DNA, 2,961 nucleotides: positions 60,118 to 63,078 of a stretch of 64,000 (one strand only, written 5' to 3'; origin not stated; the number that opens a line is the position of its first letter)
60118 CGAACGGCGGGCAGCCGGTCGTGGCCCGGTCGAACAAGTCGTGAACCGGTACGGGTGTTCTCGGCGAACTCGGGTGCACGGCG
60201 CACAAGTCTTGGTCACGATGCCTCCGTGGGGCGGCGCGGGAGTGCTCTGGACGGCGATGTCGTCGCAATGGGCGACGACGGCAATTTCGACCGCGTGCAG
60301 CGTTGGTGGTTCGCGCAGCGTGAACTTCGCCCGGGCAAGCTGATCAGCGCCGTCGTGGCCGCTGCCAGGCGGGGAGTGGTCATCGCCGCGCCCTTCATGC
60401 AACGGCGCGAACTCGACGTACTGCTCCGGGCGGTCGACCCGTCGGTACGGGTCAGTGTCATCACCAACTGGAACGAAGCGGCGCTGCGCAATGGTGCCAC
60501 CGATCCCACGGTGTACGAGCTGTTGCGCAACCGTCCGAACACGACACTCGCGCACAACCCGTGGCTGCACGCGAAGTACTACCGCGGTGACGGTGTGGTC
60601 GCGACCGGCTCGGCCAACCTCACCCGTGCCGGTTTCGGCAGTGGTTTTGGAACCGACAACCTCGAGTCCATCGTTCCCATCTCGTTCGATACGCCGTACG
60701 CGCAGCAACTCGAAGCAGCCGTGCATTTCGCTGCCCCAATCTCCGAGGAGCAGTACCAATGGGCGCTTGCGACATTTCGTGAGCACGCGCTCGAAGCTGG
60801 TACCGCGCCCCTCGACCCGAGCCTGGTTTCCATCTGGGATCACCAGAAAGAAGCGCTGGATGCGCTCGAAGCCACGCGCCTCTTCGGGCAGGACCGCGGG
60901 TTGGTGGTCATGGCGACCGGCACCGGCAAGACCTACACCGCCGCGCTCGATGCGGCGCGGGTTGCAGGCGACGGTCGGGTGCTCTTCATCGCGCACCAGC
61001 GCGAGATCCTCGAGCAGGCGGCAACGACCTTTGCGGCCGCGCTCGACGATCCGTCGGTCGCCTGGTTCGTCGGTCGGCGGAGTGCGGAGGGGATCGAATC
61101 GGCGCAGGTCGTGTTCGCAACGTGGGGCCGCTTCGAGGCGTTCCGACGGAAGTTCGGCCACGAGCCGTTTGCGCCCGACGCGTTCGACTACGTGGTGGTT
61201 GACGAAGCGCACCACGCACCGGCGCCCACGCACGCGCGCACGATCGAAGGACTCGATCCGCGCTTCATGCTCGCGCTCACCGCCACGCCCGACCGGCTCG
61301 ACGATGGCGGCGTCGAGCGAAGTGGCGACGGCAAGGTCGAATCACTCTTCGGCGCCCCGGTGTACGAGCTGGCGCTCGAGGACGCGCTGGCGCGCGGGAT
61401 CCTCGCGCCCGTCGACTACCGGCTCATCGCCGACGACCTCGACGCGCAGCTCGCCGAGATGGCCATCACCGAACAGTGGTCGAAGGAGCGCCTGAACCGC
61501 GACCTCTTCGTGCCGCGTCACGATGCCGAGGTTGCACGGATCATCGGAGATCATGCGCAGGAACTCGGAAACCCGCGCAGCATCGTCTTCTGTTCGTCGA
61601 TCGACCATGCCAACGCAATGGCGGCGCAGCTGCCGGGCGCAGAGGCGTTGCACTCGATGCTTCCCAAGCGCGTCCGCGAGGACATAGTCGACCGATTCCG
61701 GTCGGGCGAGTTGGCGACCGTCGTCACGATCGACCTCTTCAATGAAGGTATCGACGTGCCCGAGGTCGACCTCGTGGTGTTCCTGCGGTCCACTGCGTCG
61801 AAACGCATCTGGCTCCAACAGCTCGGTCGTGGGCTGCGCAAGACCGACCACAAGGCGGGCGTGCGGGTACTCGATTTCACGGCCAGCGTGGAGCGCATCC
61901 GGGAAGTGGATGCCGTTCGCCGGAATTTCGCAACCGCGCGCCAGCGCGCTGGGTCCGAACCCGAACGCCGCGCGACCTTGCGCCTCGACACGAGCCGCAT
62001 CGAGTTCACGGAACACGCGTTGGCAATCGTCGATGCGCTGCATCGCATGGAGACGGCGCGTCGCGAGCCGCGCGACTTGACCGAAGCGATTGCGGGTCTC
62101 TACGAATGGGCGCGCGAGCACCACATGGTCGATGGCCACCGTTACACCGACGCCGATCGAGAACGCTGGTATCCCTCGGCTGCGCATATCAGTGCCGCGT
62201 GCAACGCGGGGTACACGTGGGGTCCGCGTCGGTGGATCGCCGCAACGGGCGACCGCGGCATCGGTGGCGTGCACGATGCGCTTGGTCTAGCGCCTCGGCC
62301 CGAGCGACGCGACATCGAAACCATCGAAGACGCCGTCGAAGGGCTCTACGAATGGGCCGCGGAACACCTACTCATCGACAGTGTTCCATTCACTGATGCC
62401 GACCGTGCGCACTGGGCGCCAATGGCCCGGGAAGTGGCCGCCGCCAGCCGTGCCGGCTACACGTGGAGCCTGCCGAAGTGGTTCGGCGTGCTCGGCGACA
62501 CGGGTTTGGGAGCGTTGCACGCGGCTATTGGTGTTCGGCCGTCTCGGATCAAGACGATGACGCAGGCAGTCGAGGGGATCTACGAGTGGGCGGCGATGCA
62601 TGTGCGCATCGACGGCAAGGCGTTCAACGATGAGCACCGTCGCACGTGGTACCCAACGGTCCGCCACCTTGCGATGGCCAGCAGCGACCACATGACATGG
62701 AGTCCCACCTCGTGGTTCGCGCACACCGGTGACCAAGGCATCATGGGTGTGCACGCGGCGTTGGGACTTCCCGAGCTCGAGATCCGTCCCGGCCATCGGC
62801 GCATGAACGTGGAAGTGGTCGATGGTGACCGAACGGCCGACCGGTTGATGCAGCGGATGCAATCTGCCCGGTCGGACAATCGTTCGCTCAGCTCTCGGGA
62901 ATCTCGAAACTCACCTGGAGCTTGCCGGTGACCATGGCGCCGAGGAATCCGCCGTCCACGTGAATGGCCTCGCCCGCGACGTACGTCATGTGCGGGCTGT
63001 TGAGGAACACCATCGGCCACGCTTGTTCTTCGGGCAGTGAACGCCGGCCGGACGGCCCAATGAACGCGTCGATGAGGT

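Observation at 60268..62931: Orphan HKD(PLD)-nuclease / SF2 DEAH-helicase fusion (887 aa) sitting among metabolic genes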

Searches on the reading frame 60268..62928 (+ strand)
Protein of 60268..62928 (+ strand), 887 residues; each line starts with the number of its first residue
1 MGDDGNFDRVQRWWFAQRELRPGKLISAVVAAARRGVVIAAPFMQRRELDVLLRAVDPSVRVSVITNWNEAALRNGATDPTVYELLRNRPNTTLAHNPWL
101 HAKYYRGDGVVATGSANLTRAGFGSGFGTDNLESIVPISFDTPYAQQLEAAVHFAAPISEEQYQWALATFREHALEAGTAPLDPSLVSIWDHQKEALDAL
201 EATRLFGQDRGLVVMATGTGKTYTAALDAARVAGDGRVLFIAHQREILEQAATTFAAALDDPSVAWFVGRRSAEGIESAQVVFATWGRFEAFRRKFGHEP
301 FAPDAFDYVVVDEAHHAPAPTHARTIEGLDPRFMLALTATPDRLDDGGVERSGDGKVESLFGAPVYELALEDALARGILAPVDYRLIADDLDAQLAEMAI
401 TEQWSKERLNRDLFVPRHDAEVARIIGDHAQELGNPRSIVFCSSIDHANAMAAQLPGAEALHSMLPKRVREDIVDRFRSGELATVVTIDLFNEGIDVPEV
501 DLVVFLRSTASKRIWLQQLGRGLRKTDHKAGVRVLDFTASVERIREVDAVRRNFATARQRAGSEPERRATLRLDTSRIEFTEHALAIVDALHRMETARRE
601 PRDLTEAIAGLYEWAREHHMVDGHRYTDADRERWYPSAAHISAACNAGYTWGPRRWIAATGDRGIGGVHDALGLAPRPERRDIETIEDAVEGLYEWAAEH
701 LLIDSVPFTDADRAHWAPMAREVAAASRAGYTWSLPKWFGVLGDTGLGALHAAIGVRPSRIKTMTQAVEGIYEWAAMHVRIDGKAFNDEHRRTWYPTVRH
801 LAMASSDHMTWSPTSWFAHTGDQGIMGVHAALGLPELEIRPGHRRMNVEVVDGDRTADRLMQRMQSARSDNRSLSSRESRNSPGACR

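Call 3: search_protein_families(library=pfam, proteins=[window:60268-62928:+], max_evalue=1)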
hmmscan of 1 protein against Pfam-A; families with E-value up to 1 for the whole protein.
window:60268-62928:+ (887 aa): 6 families
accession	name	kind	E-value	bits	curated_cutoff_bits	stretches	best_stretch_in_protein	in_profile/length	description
PF04851.21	ResIII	-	8.4e-31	107.5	22.5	1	189-343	4-164/164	Type III restriction enzyme, res subunit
PF00271.37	Helicase_C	-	4e-14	53.2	23.5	1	431-524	11-108/110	Helicase conserved C-terminal domain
PF00270.35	DEAD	-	4.6e-12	46.4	26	1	192-342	3-161/167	DEAD/DEAH box helicase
PF13091.12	PLDc_2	-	2e-07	31.3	27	1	31-150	6-126/132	PLD-like domain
PF13578.12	Methyltransf_24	-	0.043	15.1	26.3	1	218-319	4-82/105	Methyltransferase domain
PF01135.25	PCMT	-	0.16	12.1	20.3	1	208-255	71-118/210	Protein-L-isoaspartate(D-aspartate) O-methyltransferase (PCMT)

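Call 4: search_protein_families(library=padloc, proteins=[window:60268-62928:+], max_evalue=1)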
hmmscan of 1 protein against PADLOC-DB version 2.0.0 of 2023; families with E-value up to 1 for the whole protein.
window:60268-62928:+ (887 aa): 34 families (the best 25 are shown)
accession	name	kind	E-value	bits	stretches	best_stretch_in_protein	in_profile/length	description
PDLC03659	mREase_IV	-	1.3e-52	176.8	1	184-540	214-568/945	Type IV methyl-directed restriction enzyme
PDLC03658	mREase_IV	-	7.1e-44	147.8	1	193-539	227-559/953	Type IV methyl-directed restriction enzyme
PDLC02707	PbeA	-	5.7e-35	119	2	176-393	240-461/672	PbeA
PDLC02704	PbeA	-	5.9e-32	109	3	463-552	569-658/682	PbeA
PDLC02703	PbeA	-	1.6e-20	71.3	2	188-394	246-453/626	PbeA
PDLC03049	REase_I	-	1.1e-17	61.4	1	201-455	180-441/807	Type I restriction enzyme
PDLC02706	PbeA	-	2.4e-17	60.8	3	469-538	603-672/722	PbeA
PDLC02705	PbeA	-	5e-17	59.3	3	430-547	521-642/691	PbeA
PDLC03597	REase_MTase_IIG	-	1.3e-13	47.5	2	181-268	160-250/1646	Type IIG restriction enzyme-methyltransferase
PDLC03042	REase_I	-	4e-12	42.4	2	191-331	447-593/1170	Type I restriction enzyme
PDLC03047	REase_I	-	2.1e-11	40.3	2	168-385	326-529/1107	Type I restriction enzyme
PDLC02870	DpdF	-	5e-11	39.8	1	434-535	225-330/534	DpdF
PDLC01439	typeIV_DinG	-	3.8e-08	30.5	2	419-500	391-472/575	CAS-IV-A; associated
PDLC02864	DpdF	-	5.8e-07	26.7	1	434-537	234-338/610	DpdF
PDLC02861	DpdF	-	1.2e-05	21.8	1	431-525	235-333/611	DpdF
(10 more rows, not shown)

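Call 5: search_protein_families(library=ncbifam, proteins=[window:60268-62928:+], max_evalue=1)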
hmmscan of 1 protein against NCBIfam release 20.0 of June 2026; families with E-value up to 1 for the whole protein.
window:60268-62928:+ (887 aa): 29 families (the best 25 are shown)
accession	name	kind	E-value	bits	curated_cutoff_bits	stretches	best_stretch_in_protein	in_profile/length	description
NF053632.1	heli_RadD_YejH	equivalog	2.6e-30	105.3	720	1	191-541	5-358/573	DNA repair helicase RadD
NF046051.1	restrict_EcoAI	equivalog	2.6e-27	95.6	550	1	204-544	173-535/768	EcoAI/FtnUII family type I restriction enzme subunit R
TIGR04095.1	dnd_restrict_1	equivalog_domain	2.2e-25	89.6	600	3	466-559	324-416/451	DNA phosphorothioation system restriction enzyme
NF045503.1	repair_heli_XPB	equivalog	2.1e-16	59.6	610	1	186-532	181-515/548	DNA repair helicase XPB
NF008521.0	PRK11448.1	equivalog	2.9e-16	58.7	729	2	407-544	670-821/1123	type I restriction-modification system endonuclease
NF010337.0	PRK13766.1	equivalog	9.3e-15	53.8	610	2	464-530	407-473/781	Hef nuclease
NF003673.1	PRK05298.1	equivalog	4.9e-12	45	743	2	460-555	472-572/653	excinuclease ABC subunit UvrB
TIGR00631.1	uvrb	equivalog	4.4e-11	41.7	750.1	2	459-557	471-574/658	excinuclease ABC subunit UvrB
NF010338.0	PRK13767.1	equivalog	1.3e-09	36.9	849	1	458-530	318-390/877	ATP-dependent helicase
TIGR04121.1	DEXH_lig_assoc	equivalog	2.5e-07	28.8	850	2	462-557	283-376/804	ligase-associated DNA damage response DEXH box helicase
TIGR00603.1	rad25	subfamily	1.3e-06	27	328.7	1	205-559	269-620/734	DNA repair helicase rad25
TIGR00614.1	recQ_fam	subfamily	1.5e-06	27.3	219.8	1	406-530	196-324/470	RecQ family ATP-dependent DNA helicase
NF008744.0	PRK11776.1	equivalog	1.6e-06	26.9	524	1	387-551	195-361/460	ATP-dependent RNA helicase DbpA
NF008394.0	PRK11192.1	equivalog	7.9e-06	25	507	1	436-525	248-341/441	ATP-dependent RNA helicase SrmB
TIGR01389.1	recQ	equivalog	0.00064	18.3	640.2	1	436-526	225-319/591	DNA helicase RecQ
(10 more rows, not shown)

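Call 6: search_solved_structures(query=window:60268-62928:+, max_evalue=0.001, show_alignments=1)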
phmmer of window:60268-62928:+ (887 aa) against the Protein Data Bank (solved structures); distinct sequences matched with E-value up to 0.001: 66 (the best 60 are shown).
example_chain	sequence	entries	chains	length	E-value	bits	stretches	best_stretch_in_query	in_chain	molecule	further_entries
7clg_A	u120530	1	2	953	2.3e-42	148.5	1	193-540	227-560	Putative helicase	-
6jde_B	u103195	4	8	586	8.7e-22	80.4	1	190-540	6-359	Putative DNA repair helicase RadD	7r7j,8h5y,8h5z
6p4f_A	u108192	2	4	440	2.7e-16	62.2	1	430-530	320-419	DNA-dependent ATPase XPBII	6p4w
5tnu_A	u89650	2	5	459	3.1e-16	62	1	430-530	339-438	DNA-dependent ATPase XPBII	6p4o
3h1t_A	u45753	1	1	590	1.2e-14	56.8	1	193-541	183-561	Type I site-specific restriction-modification system, R (Restriction) subunit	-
2fwr_A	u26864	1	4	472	2.3e-13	52.6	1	466-552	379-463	DNA repair protein RAD25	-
6p66_A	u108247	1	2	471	2.4e-13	52.5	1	466-552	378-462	DNA repair protein RAD25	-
1fuu_A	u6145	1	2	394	1.5e-09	39.9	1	435-533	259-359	YEAST INITIATION FACTOR 4A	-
2vso_A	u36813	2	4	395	1.5e-09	39.9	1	435-533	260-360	ATP-DEPENDENT RNA HELICASE EIF4A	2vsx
1fuk_A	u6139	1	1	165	3.7e-08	35.3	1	434-534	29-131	EUKARYOTIC INITIATION FACTOR 4A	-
6l5m_A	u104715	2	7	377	7e-08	34.4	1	414-521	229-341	Nucleolar RNA helicase 2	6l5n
6l5l_A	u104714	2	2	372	7.7e-08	34.3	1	415-521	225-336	Nucleolar RNA helicase 2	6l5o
6yvh_H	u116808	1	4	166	2.8e-07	32.4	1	437-525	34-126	Eukaryotic initiation factor 4A-III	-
2fzl_A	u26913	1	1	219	3.9e-07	31.9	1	465-529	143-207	DNA repair protein RAD25, XPB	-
3eaq_A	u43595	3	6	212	7.1e-07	31.1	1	457-556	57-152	Heat resistant RNA dependent ATPase | Hera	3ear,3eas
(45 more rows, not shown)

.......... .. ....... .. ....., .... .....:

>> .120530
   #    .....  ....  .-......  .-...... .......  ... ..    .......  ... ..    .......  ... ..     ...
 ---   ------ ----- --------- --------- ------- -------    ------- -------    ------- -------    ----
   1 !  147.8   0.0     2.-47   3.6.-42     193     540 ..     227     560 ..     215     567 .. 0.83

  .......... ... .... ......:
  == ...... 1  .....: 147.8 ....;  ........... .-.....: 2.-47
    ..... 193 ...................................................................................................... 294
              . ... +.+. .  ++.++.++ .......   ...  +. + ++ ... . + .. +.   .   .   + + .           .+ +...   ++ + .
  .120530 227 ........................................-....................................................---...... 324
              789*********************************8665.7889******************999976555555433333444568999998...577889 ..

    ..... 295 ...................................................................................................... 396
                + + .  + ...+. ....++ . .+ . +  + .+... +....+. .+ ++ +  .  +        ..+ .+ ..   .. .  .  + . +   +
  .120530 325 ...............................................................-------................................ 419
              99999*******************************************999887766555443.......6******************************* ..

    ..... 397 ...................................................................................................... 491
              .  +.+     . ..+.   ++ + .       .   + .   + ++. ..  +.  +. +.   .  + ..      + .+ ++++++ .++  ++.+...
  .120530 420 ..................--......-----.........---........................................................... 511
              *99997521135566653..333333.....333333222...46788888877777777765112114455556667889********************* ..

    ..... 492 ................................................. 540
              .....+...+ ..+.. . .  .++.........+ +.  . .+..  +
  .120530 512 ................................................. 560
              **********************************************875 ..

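Call 8: find_homologous_proteins(query=window:60268-62928:+, max_evalue=0.00001)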
Query window:60268-62928:+ (887 aa): 760 proteins with E <= 0.00001 among 8000 candidates; the best 120 are listed.
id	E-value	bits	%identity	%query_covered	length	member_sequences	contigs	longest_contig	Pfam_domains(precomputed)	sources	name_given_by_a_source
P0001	0.0e+0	2017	100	100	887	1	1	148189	PF00270.36,PF13091.13,PF18766.8,PF00271.38,PF04851.22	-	-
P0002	7.3e-188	645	61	56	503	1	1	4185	PF00270.36,PF00271.38,PF04851.22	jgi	-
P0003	2.1e-86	309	43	46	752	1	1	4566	PF14311.13,PF00270.36,PF01155.26,PF18766.8,PF00271.38,PF04851.22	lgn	-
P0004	3.1e-86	309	40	52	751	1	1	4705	PF14311.13,PF00270.36,PF24452.2,PF01155.26,PF18766.8,PF00271.38,PF21817.4,PF04851.22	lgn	-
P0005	5.3e-84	301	41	47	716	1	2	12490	PF14311.13,PF00270.36,PF16203.12,PF04712.18,PF18766.8,PF00271.38,PF21817.4,PF04851.22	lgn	-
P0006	2.3e-83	299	40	48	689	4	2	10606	PF14311.13,PF00270.36,PF18766.8,PF00271.38,PF21817.4,PF04851.22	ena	-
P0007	2.7e-83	299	43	45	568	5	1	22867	PF00270.36,PF16203.12,PF18766.8,PF00271.38,PF04851.22,PF14882.12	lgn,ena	-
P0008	1.3e-82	297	43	46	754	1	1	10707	PF14311.13,PF00270.36,PF18766.8,PF00271.38,PF21817.4,PF04851.22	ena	-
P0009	3.3e-82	295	39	49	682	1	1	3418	PF14311.13,PF00270.36,PF01155.26,PF18766.8,PF00271.38,PF21817.4,PF04851.22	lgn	-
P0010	4.2e-82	295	42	46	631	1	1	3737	PF00270.36,PF16203.12,PF18766.8,PF00271.38,PF04851.22,PF14882.12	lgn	-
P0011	4.7e-82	295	40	48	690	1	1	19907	PF14311.13,PF00270.36,PF01155.26,PF18766.8,PF00271.38,PF09723.16,PF04851.22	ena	-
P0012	2.2e-81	293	40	48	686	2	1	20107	PF14311.13,PF00270.36,PF18766.8,PF00271.38,PF04851.22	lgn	-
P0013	2.6e-81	292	39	47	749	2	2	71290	PF14311.13,PF00270.36,PF18766.8,PF00271.38,PF21817.4,PF04851.22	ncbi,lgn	-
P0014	4.5e-81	292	41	46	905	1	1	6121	PF14311.13,PF00270.36,PF18766.8,PF00271.38,PF04851.22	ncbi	-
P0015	8.0e-81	291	41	46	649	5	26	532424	PF00270.36,PF18766.8,PF00271.38,PF04851.22,PF14882.12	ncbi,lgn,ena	-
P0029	1.0e-64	237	42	40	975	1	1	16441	PF00270.36,PF16203.12,PF18766.8,PF00271.38,PF04851.22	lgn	-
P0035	6.4e-56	208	38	44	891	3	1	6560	PF00270.36,PF18780.7,PF00271.38,PF04851.22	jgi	jgi:superfamily II DNA or RNA helicase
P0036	1.2e-55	207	40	41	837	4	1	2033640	PF00270.36,PF13091.13,PF00271.38,PF04851.22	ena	-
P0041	1.4e-54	204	36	49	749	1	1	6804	PF00270.36,PF18766.8,PF00271.38,PF04471.19,PF04851.22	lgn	-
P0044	1.6e-53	200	37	43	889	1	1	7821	PF00270.36,PF18780.7,PF00271.38,PF04851.22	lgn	-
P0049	6.9e-53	198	33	62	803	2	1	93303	PF00270.36,PF13091.13,PF00271.38,PF04851.22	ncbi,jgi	-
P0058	2.5e-52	196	36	41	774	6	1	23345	PF00270.36,PF18780.7,PF00271.38,PF04851.22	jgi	jgi:superfamily II DNA or RNA helicase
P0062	3.8e-52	196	31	70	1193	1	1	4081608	PF11969.14,PF00270.36,PF01230.30,PF13091.13,PF00271.38,PF04851.22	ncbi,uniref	ncbi:DEAD/DEAH box helicase family protein [Actinospongicola halichondriae]|uniref:DEAD/DEAH box hel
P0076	2.5e-51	193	37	40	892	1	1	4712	PF00270.36,PF18780.7,PF00271.38,PF04851.22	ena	-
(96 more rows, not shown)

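Call 10: find_encoding_contigs(protein=P0001, flank=10000, max_places=4)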
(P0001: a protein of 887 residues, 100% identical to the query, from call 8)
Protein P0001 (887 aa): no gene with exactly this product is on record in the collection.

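Call 11: find_encoding_contigs(protein=P0002, flank=5000, max_places=4)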
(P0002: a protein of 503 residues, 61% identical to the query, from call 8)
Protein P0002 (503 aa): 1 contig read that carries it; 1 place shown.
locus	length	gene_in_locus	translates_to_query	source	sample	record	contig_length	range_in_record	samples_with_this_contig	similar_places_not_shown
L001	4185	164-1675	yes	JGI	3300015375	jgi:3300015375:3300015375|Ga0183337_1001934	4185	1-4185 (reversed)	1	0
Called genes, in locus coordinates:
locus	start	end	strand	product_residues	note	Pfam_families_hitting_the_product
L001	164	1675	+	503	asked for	PF04851:ResIII, PF00270:DEAD, PF00271:Helicase_C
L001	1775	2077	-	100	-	-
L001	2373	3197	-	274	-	PF00106:adh_short, PF01370:Epimerase (weak), PF13561:adh_short_C2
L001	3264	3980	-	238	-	PF02517:Rce1-like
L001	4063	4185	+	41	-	?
